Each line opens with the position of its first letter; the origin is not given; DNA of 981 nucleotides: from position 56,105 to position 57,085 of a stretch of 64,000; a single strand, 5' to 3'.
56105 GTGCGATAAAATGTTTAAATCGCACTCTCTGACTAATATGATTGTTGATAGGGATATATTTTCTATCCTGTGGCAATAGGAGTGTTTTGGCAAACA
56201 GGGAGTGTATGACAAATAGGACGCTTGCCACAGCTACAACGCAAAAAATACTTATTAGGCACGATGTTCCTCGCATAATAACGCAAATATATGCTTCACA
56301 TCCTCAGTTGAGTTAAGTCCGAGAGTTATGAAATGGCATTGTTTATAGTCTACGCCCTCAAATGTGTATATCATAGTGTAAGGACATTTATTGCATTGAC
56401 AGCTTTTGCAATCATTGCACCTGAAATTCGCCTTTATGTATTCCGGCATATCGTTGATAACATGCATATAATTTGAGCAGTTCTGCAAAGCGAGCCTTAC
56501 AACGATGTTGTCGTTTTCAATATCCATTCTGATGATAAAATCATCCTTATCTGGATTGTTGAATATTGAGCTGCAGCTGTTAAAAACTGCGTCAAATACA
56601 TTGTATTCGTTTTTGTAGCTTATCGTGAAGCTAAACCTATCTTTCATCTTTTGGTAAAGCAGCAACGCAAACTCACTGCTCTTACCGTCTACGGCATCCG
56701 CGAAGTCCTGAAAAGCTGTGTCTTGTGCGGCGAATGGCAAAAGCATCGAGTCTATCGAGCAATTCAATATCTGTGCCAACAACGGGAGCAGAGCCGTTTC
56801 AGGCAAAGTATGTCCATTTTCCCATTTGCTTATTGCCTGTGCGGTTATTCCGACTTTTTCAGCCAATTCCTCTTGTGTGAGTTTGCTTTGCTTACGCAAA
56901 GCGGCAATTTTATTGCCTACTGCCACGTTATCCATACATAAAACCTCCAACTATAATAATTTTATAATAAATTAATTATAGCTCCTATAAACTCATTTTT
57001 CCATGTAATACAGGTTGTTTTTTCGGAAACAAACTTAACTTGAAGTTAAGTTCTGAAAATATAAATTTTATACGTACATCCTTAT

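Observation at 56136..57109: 27-bp inverted repeats bracket a 974-bp cassette carrying an XRE / Cys-rich regulator, inserted between spoIIM and the NUDIX gene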

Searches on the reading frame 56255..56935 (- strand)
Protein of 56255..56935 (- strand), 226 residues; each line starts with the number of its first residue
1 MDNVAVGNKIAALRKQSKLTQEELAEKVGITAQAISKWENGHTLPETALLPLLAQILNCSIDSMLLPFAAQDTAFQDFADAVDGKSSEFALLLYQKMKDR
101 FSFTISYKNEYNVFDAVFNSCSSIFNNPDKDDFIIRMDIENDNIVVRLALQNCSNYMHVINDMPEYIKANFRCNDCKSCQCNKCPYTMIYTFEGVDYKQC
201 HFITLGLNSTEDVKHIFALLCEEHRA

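Call 6: search_protein_families(library=pfam, proteins=[window:56255-56935:-], max_evalue=0.01)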
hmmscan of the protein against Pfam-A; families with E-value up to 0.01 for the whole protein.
window:56255-56935:- (226 aa): 10 families
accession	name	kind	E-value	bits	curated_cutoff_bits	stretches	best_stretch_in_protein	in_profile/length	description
PF01381.28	HTH_3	-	7.1e-17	61.6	23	1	10-62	1-53/55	Helix-turn-helix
PF12844.13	HTH_19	-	1.1e-09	38.5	30.2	1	7-61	1-55/64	Helix-turn-helix domain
PF13560.12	HTH_31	-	1.4e-09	38.6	27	1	7-60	3-57/64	Helix-turn-helix domain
PF13443.12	HTH_26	-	2e-05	25.2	22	1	10-61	2-54/63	Cro/C1-type HTH DNA-binding domain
PF15731.11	MqsA_antitoxin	-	2.1e-05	25.1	30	1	7-54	71-118/131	Antitoxin component of bacterial toxin-antitoxin system, MqsA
PF13744.12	HTH_37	-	0.00088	19.5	27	1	7-42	20-55/80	Helix-turn-helix domain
PF13412.12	HTH_24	-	0.0012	18.8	21.9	1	11-36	10-35/48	Winged helix-turn-helix DNA-binding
PF14549.12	P22_Cro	-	0.003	17.7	30.2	1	21-46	12-35/60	DNA-binding transcriptional regulator Cro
PF15943.11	YdaS_toxin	-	0.0073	16.5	30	0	21-40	11-30/65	Bacterial toxin YdaS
PF13404.12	HTH_AsnC-type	-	0.009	16.2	27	0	10-36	9-35/42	AsnC-type helix-turn-helix domain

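Call 9: find_homologous_proteins(query=window:56258-56935:-)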
Query window:56258-56935:- (226 aa): 633 proteins with E <= 0.001 among 837 candidates; the best 120 are listed.
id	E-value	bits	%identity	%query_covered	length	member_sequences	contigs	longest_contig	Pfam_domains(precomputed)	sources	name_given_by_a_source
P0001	2.3e-148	510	99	100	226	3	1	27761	PF12844.14,PF01381.29,PF15731.12,PF13560.13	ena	-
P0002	1.0e-107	377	70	100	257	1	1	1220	PF12844.14,PF01381.29,PF13560.13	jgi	jgi:transcriptional regulator with XRE-family HTH domain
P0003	9.3e-106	370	70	99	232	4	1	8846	PF12844.14,PF01381.29,PF13560.13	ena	-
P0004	9.4e-105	367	69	100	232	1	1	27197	PF12844.14,PF01381.29,PF13560.13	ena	-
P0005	2.5e-104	366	69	99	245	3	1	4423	PF12844.14,PF01381.29,PF13560.13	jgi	jgi:transcriptional regulator with XRE-family HTH domain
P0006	2.3e-103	363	67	99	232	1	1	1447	PF12844.14,PF01381.29,PF13560.13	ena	-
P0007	3.9e-103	362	69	99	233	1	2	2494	PF12844.14,PF01381.29,PF13560.13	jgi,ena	-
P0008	7.3e-100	351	68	99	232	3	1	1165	PF12844.14,PF01381.29,PF13560.13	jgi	jgi:transcriptional regulator with XRE-family HTH domain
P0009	5.0e-98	345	65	99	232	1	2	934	PF12844.14,PF01381.29,PF13560.13,PF13443.13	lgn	-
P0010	5.1e-98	345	66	99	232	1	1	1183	PF12844.14,PF01381.29,PF13560.13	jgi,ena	-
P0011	1.1e-97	344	66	99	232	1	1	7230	PF12844.14,PF01381.29,PF13560.13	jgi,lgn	jgi:transcriptional regulator with XRE-family HTH domain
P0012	6.4e-97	341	65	99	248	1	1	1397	PF12844.14,PF01381.29,PF13560.13,PF13443.13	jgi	-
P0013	3.8e-96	339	67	99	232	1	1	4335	PF12844.14,PF01381.29,PF13560.13,PF13443.13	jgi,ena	-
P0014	4.0e-95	336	65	99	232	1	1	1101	PF12844.14,PF01381.29,PF13560.13,PF13443.13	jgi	jgi:transcriptional regulator with XRE-family HTH domain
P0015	4.0e-94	332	65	100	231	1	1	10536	PF12844.14,PF01381.29,PF15731.12,PF13560.13,PF13443.13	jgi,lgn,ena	-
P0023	4.0e-90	319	60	100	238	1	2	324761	PF12844.14,PF01381.29,PF13560.13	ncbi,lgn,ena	-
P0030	1.7e-86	307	58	99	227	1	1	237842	PF12844.14,PF01381.29,PF13560.13,PF13443.13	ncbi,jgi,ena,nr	ncbi:MAG: helix-turn-helix domain-containing protein [Oscillospiraceae bacterium]|nr:helix-turn-heli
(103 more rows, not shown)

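Call 11: find_encoding_contigs(protein=P0001, flank=6000, max_places=6)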
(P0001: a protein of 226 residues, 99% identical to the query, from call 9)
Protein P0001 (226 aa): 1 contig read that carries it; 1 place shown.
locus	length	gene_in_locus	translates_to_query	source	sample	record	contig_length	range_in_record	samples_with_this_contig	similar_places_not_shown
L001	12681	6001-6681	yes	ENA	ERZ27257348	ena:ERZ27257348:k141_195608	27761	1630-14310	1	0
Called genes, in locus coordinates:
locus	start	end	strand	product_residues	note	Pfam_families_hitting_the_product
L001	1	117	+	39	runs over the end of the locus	-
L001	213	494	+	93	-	-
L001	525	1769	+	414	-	PF00070:Pyr_redox (faint), PF01134:GIDA (faint), PF01262:AlaDh_PNT_C (weak), PF03486:HI0933_like, PF07992:Pyr_redox_2 (weak), PF12831:FAD_oxidored (weak), PF13450:NAD_binding_8 (weak), PF22780:HI0933_like_1st, +1 more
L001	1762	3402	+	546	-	PF28550:DUF8436, PF01266:DAO (faint), PF01494:FAD_binding_3 (faint), PF03486:HI0933_like (faint), PF13738:Pyr_redox_3 (faint), PF07992:Pyr_redox_2 (weak), PF21688:FAD-depend_C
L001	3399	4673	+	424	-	PF12897:Asp_aminotransf, PF00155:Aminotran_1_2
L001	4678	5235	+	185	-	PF00293:NUDIX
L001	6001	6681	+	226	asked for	PF12844:HTH_19, PF13560:HTH_31, PF15731:MqsA_antitoxin (faint), PF01381:HTH_3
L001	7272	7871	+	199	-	PF01944:SpoIIM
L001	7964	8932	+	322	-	PF13102:Phage_int_SAM_5 (faint), PF02899:Phage_int_SAM_1, PF00589:Phage_integrase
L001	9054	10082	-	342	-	PF00793:DAHP_synth_1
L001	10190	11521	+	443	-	PF00275:EPSP_synthase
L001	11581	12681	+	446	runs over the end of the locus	PF13167:GTP-bdg_N, PF16360:GTP-bdg_M, PF01926:MMR_HSR1, PF16897:MMR_HSR1_Xtn (weak)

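Call 14: find_encoding_contigs(protein=P0004, flank=5000, max_places=3)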
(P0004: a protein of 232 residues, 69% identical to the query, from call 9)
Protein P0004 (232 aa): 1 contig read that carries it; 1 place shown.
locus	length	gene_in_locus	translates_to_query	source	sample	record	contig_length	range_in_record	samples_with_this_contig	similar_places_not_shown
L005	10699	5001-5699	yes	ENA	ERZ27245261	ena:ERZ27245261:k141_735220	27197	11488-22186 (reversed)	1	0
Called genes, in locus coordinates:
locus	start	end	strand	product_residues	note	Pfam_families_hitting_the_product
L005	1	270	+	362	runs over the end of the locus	PF00953:Glycos_transf_4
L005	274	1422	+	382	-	PF02350:Epimerase_2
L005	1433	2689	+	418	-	PF13393:tRNA-synt_His, PF00587:tRNA-synt_2b, PF13393:tRNA-synt_His, PF03129:HGTP_anticodon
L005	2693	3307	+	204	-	PF10502:Peptidase_S26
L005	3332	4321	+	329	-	PF04041:Glyco_hydro_130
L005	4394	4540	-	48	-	-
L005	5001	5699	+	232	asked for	PF12844:HTH_19, PF13560:HTH_31 (weak), PF01381:HTH_3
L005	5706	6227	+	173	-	-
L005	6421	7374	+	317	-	PF00376:MerR (weak), PF13411:MerR_1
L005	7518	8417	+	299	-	PF04655:APH_6_hur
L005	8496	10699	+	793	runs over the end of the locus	PF00933:Glyco_hydro_3, PF01915:Glyco_hydro_3_C, PF14310:Fn3-like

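Call 15: find_encoding_contigs(protein=P0003, flank=5000, max_places=3)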
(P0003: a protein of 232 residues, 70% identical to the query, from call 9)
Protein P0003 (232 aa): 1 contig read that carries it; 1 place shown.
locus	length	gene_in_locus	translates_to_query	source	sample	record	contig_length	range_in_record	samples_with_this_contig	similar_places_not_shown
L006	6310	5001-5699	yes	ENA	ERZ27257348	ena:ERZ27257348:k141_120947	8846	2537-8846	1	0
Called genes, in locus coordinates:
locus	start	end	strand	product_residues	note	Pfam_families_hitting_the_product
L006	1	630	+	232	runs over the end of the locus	PF00005:ABC_tran, PF13304:AAA_21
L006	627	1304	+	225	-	PF12698:ABC2_membrane_3 (weak)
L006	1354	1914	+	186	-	PF02525:Flavodoxin_2, PF03358:FMN_red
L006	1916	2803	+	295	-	PF01569:PAP2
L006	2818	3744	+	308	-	-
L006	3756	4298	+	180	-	PF13302:Acetyltransf_3, PF00583:Acetyltransf_1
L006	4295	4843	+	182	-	PF13238:AAA_18 (weak)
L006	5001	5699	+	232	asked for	PF12844:HTH_19, PF13560:HTH_31, PF01381:HTH_3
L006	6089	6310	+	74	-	?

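Call 16: find_encoding_contigs(protein=P0023, flank=5000, max_places=3)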
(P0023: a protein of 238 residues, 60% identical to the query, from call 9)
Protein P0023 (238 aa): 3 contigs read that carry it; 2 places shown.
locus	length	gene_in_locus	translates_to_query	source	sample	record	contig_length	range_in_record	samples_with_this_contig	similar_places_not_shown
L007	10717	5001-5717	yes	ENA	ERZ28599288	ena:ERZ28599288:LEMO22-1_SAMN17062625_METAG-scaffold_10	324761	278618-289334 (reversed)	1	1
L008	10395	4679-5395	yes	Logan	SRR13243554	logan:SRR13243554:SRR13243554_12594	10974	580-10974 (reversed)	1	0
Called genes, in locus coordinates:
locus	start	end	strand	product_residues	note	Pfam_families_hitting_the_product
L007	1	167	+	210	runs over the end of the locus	PF07508:Recombinase, PF13408:Zn_ribbon_recom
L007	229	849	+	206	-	PF04383:KilA-N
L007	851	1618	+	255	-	-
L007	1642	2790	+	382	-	-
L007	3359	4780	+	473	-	PF00165:HTH_AraC (faint), PF12833:HTH_18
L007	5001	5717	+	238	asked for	PF12844:HTH_19, PF13560:HTH_31 (weak), PF01381:HTH_3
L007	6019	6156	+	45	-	-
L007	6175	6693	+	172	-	PF00881:Nitroreductase, PF14512:TM1586_NiRdase (weak), PF00881:Nitroreductase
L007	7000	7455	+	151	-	PF13527:Acetyltransf_9 (weak), PF00583:Acetyltransf_1, PF13673:Acetyltransf_10, PF13508:Acetyltransf_7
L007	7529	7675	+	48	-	-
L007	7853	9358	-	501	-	PF00199:Catalase, PF06628:Catalase-rel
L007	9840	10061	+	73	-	-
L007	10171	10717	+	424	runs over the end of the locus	PF06445:GyrI-like (faint), PF12833:HTH_18, PF00165:HTH_AraC (weak), PF14526:Cass2 (weak)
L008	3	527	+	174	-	?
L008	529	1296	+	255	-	-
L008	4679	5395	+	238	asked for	PF12844:HTH_19, PF13560:HTH_31 (weak), PF01381:HTH_3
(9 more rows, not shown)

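Call 17: find_encoding_contigs(protein=P0030, flank=5000, max_places=3)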
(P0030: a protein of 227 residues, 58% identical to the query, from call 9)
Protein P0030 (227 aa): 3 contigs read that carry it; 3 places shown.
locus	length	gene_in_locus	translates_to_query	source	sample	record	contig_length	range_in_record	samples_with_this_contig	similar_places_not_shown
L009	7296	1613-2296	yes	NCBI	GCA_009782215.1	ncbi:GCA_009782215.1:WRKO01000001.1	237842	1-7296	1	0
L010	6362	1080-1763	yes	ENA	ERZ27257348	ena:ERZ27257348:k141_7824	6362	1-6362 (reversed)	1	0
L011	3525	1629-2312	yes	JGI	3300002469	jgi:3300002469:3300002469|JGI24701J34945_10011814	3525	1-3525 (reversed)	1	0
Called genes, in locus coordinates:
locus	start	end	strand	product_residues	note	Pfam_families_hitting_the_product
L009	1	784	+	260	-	?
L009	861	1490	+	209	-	-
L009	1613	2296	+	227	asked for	PF12844:HTH_19, PF13560:HTH_31, PF01381:HTH_3, PF13443:HTH_26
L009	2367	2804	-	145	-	PF02823:ATP-synt_DE_N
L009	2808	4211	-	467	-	PF02874:ATP-synt_ab_N, PF00006:ATP-synt_ab, PF22919:ATP-synt_VA_C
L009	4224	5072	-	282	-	PF00231:ATP-synt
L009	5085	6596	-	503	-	PF02874:ATP-synt_ab_N, PF00006:ATP-synt_ab, PF00306:ATP-synt_ab_C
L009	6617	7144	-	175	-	PF00213:OSCP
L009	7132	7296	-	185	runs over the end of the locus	PF00430:ATP-synt_B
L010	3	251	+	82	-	?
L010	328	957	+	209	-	-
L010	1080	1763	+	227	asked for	PF12844:HTH_19, PF13560:HTH_31, PF01381:HTH_3, PF13443:HTH_26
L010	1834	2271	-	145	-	PF02823:ATP-synt_DE_N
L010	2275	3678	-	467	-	PF02874:ATP-synt_ab_N, PF00006:ATP-synt_ab, PF22919:ATP-synt_VA_C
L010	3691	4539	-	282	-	PF00231:ATP-synt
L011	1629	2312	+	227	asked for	PF12844:HTH_19, PF13560:HTH_31, PF01381:HTH_3, PF13443:HTH_26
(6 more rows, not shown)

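Call 46: search_protein_families(library=ncbifam, proteins=[window:56258-56935:-], max_evalue=0.01)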
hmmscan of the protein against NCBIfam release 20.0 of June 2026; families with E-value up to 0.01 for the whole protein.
window:56258-56935:- (226 aa): 16 families
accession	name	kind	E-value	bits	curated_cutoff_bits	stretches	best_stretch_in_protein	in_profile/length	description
NF041951.1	phage_RstR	subfamily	7.1e-14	52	80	1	6-66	3-63/108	RstR family transcriptional repressor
NF007257.0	PRK09706.1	subfamily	3.3e-12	46.4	101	1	1-65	1-65/135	transcriptional repressor DicA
TIGR03830.1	CxxCG_CxxCG_HTH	subfamily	4.9e-10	39.3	61.8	1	2-55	62-115/127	type II TA system antitoxin MqsA family protein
TIGR03070.1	couple_hipB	subfamily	8.7e-10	38.4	71.65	1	6-51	3-48/58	type II toxin-antitoxin system Y4mF family antitoxin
NF052239.1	antitox_spr1629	equivalog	1.5e-07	30.9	335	1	6-60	3-57/377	spr1629 family repressor/antitoxin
NF041575.1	antitoxPezA_Strep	equivalog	1.9e-07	31.2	290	1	6-60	2-56/158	type II toxin-antitoxin system antitoxin PezA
NF007271.0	PRK09726.1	equivalog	2.2e-07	30.8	79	1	6-66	13-70/88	type II toxin-antitoxin system antitoxin HipB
NF047948.1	male_kill_WMK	equivalog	1.1e-06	28.3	300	1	6-65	6-222/300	WO male-killing family protein Wmk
NF007408.0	PRK09943.1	equivalog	1.6e-06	27.8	211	1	3-63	5-65/185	HTH-type transcriptional regulator PuuR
TIGR00270.2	TIGR00270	equivalog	1.1e-05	25.3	110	1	9-60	79-130/159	multiprotein bridging factor aMBF1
NF006015.0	PRK08154.1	subfamily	0.00017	20.9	204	1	5-80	30-105/314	anaerobic benzoate catabolism transcriptional regulator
NF047542.1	telomere_Tap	equivalog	0.00031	19.6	600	1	12-57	24-69/695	telomere-associated protein Tap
NF003162.0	PRK04140.1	equivalog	0.0023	17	263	1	7-65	128-186/317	transcriptional regulator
NF041265.1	NadS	equivalog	0.0064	16.8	60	0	10-54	35-79/94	NadS family protein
NF040522.1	VC1465_fam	subfamily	0.0071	16.4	70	0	12-43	3-34/111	VC1465 family Xer recombination activation factor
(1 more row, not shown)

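Call 48: search_solved_structures(query=window:56258-56935:-, max_evalue=1)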
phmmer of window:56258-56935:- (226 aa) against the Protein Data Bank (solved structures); distinct sequences matched with E-value up to 1: 56.
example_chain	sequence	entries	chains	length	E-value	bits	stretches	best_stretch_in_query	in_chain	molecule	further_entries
1adr_A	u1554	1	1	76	6.5e-07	32.5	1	4-67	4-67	P22 C2 REPRESSOR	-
8tac_A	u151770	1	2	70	9.4e-07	32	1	5-58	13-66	DBP48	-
2r1j_L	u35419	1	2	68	9.7e-07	31.9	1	4-65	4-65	Repressor protein C2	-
3jxb_C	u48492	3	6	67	1.5e-06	31.3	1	6-65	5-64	Repressor protein C2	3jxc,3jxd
1sq8_A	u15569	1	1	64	3.4e-06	30.1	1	6-65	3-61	dh434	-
1per_L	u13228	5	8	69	5.4e-06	29.5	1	6-65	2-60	PROTEIN (434 REPRESSOR) | 434 REPRESSOR | REPRESSOR PROTEIN CI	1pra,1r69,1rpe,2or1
1r63_A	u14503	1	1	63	5.9e-06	29.3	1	6-65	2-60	REPRESSOR PROTEIN FROM BACTERIOPHAGE 434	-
9sf2_A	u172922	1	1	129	2.4e-05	27.4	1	6-82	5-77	Transcriptional regulator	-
2r63_A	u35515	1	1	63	2.9e-05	27.1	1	8-65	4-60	REPRESSOR PROTEIN FROM BACTERIOPHAGE 434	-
2p5t_A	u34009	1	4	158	3.9e-05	26.7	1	6-61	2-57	Putative transcriptional regulator PezA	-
7t8i_A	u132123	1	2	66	0.0017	21.3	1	5-65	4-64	Phage element (ICEBs1)transcriptional regulator (Xre family)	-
3ivp_A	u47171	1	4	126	0.0033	20.4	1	5-73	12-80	Putative transposon-related DNA-binding protein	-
9k3w_A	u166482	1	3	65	0.0033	20.4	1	8-63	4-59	Transcriptional regulator, PbsX family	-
4yg4_A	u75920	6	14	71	0.0088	19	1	6-57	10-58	Antitoxin HipB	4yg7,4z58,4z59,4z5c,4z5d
4yg1_A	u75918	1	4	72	0.011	18.7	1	6-57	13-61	Antitoxin HipB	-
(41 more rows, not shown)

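Call 58: predict_structure(alignment_id=A3)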
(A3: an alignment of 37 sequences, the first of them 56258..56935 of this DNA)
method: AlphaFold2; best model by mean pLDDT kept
length: 226 residues; sequences in the alignment: 37
mean_pLDDT: 89.5   pTM: 0.73
mean pLDDT of the five models: 89.5, 89.1, 88.2, 87.5, 87.2
residues with pLDDT >= 90: 139; 70-90: 78; 50-70: 8; < 50: 1
segments of 3 or more residues with pLDDT < 50: none
pLDDT, mean of each block of 10 residues (from residue 1): 80 91 97 95 92 94 79 92 91 93 89 83 89 91 93 94 96 72 75 91 92 98 90
secondary structure, 60 per line:
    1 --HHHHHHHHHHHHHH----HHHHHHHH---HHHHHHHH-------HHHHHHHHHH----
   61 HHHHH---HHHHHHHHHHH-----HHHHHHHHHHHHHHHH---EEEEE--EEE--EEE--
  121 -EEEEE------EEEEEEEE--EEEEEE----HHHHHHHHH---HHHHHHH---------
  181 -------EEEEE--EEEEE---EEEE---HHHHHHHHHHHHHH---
elements in order: H3-16 H21-28 H32-39 H47-56 H61-65 H69-79 H85-100 E104-108 E111-113 E116-118 E122-126 E133-140 E143-148 H153-161 H165-171 E188-192 E195-199 E203-206 H210-223

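Call 61: fold_search(model_id=the predicted structure, library=pdb)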
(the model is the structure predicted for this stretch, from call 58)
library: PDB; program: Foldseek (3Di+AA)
matches with E <= 10: 614; with E <= 0.001: 28
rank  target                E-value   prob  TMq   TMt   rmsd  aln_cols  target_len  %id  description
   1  2b5a_B                1.7e-04  1.00  0.27  0.75   1.5        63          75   22  C.BclI, Control Element of the BclI Restriction-Modification System (released 2006-01-03)
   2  3jxb_C                2.2e-04  1.00  0.26  0.84   0.8        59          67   39  Crystal structure of the P22 c2 repressor protein in complex with synthetic operator 9C (released 2010-01-19)
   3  3f51_F                2.2e-04  1.00  0.29  0.65   4.5        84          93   25  Crystal Structure of the clp gene regulator ClgR from Corynebacterium glutamicum (released 2008-11-18)
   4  3f52_A                2.3e-04  1.00  0.29  0.77   2.2        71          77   24  Crystal structure of the clp gene regulator ClgR from C. glutamicum (released 2008-11-18)
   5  3f51_B                2.3e-04  1.00  0.29  0.66   4.4        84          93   25  Crystal Structure of the clp gene regulator ClgR from Corynebacterium glutamicum (released 2008-11-18)
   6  2b5a_A                2.4e-04  1.00  0.26  0.72   1.6        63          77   22  C.BclI, Control Element of the BclI Restriction-Modification System (released 2006-01-03)
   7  3f51_A                2.4e-04  1.00  0.29  0.66   4.3        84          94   25  Crystal Structure of the clp gene regulator ClgR from Corynebacterium glutamicum (released 2008-11-18)
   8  1zz9_A                2.7e-04  1.00  0.29  0.34  14.0       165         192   18  Crystal Structure of FeII HppE (released 2005-07-26)
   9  1adr_MODEL_1_A        3.1e-04  1.00  0.27  0.76   2.4        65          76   38  DETERMINATION OF THE NUCLEAR MAGNETIC RESONANCE STRUCTURE OF THE DNA-BINDING DOMAIN OF THE P22 C2 REPRESSOR (1 (released 1994-01-31)
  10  3f52_E                3.4e-04  1.00  0.29  0.78   2.0        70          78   24  Crystal structure of the clp gene regulator ClgR from C. glutamicum (released 2008-11-18)
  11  3f51_D                3.4e-04  1.00  0.29  0.66   4.2        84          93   25  Crystal Structure of the clp gene regulator ClgR from Corynebacterium glutamicum (released 2008-11-18)
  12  1y9q                  3.6e-04  1.00  0.27  0.34  12.7       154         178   16  Crystal Structure of HTH_3 family Transcriptional Regulator from Vibrio cholerae (released 2005-01-04)
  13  8tac_A                4.1e-04  1.00  0.25  0.77   1.4        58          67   38  Designed DNA binding protein (released 2024-08-28)
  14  3f51_C                4.1e-04  1.00  0.28  0.66   4.0        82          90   24  Crystal Structure of the clp gene regulator ClgR from Corynebacterium glutamicum (released 2008-11-18)
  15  2b5a_C                4.8e-04  1.00  0.26  0.73   1.6        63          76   22  C.BclI, Control Element of the BclI Restriction-Modification System (released 2006-01-03)
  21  2r1j_L                6.7e-04  1.00  0.26  0.85   0.8        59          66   39  Crystal Structure of the P22 c2 Repressor protein in complex with the synthetic operator 9T (released 2008-04-29)
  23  3jxb_D                7.1e-04  1.00  0.26  0.87   0.8        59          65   39  Crystal structure of the P22 c2 repressor protein in complex with synthetic operator 9C (released 2010-01-19)
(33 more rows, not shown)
